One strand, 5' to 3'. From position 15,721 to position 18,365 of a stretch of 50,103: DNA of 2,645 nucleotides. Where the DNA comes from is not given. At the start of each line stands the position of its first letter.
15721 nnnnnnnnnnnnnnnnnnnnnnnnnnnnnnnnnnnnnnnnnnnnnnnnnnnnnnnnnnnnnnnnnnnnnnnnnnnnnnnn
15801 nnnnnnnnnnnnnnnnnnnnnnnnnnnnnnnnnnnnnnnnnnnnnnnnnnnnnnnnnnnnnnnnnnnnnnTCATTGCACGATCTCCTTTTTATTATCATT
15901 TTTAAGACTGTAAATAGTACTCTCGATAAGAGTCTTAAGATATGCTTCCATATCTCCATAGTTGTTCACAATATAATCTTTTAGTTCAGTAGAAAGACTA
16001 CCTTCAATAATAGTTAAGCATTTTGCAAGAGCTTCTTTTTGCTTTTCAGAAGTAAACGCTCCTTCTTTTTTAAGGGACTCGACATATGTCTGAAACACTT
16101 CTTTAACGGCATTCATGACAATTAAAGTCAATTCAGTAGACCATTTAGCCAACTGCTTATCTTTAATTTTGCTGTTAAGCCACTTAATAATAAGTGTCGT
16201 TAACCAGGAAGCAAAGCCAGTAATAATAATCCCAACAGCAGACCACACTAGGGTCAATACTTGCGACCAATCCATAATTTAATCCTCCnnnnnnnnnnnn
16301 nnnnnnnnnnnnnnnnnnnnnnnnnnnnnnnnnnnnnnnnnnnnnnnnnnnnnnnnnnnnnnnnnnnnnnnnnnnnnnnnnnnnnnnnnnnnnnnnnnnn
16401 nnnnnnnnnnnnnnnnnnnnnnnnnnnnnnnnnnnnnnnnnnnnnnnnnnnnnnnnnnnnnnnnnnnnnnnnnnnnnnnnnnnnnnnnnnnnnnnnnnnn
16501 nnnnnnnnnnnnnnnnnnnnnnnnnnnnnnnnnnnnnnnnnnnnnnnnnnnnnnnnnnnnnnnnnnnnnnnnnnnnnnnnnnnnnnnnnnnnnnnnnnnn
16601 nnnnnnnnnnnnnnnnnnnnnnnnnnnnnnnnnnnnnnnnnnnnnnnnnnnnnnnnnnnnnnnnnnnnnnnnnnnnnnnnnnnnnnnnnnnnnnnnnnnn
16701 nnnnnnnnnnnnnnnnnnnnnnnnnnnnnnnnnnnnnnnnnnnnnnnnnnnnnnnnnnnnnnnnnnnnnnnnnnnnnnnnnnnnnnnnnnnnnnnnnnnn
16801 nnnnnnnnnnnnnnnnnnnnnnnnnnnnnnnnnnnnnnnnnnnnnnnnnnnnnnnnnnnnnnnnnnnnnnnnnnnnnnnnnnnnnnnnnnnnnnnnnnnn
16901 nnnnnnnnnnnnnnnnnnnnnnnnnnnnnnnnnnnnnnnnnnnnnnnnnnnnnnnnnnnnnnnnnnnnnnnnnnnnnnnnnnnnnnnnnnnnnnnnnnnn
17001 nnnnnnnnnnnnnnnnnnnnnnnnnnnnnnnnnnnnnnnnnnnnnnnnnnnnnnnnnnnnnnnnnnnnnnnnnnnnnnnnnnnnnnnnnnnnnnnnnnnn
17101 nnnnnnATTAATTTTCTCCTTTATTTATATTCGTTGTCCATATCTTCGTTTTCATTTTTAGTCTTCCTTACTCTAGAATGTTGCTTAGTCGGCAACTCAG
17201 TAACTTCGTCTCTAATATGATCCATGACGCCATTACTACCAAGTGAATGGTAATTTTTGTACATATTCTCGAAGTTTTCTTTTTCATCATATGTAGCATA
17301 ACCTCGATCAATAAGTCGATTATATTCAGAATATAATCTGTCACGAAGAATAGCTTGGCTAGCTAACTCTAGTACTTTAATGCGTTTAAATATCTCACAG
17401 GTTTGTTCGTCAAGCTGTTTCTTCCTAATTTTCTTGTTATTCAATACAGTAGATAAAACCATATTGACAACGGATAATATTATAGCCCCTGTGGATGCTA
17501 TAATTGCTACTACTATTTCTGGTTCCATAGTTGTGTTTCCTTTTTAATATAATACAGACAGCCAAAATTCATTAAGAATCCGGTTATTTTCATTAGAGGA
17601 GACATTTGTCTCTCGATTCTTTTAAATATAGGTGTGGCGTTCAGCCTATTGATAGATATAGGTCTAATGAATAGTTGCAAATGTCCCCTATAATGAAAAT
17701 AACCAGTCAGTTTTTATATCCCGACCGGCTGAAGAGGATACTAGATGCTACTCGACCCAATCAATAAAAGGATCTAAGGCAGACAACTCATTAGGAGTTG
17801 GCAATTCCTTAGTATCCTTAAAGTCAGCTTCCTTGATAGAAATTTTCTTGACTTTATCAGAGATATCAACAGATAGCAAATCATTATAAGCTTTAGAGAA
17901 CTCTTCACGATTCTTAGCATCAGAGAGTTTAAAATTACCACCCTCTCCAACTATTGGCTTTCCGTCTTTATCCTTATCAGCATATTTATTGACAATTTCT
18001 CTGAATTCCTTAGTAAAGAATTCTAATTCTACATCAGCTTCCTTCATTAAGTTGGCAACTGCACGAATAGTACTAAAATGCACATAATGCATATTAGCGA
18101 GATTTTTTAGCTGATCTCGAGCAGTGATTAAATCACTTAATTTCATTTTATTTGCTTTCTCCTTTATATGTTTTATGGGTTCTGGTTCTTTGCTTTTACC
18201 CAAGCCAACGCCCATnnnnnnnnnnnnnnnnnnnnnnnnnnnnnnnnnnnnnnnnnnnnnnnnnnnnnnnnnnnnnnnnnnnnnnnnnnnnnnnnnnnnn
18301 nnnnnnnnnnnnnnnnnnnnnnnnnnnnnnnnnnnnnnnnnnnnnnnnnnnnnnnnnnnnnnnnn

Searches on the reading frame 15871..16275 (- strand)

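Call 54: search_protein_families(library=phrogs, proteins=[window:15871-16275:-], max_evalue=0.001)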
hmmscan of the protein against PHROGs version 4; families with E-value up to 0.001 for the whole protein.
window:15871-16275:- (134 aa): 2 families
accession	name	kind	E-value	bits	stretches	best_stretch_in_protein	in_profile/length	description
phrog_13712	-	lysis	2.8e-22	80.5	1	14-133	16-138/175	holin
phrog_608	-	lysis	0.0007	20.9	0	7-131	5-110/111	holin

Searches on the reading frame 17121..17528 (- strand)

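Call 54: search_protein_families(library=phrogs, proteins=[window:17121-17528:-], max_evalue=0.001)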
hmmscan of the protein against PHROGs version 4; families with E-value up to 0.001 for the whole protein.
window:17121-17528:- (135 aa): 2 families
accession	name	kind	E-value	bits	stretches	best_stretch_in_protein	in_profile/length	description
phrog_4105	-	unknown function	1.2e-20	74.6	1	39-118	23-102/103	-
phrog_4257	-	unknown function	1.8e-14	55.1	1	28-116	47-135/138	-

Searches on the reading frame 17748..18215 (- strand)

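Call 54: search_protein_families(library=phrogs, proteins=[window:17748-18215:-], max_evalue=0.001)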
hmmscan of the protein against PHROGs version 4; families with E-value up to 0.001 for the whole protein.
window:17748-18215:- (155 aa): 1 family
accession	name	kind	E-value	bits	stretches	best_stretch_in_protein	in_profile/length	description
phrog_1401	-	unknown function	4.4e-14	53.6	1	23-134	4-111/140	-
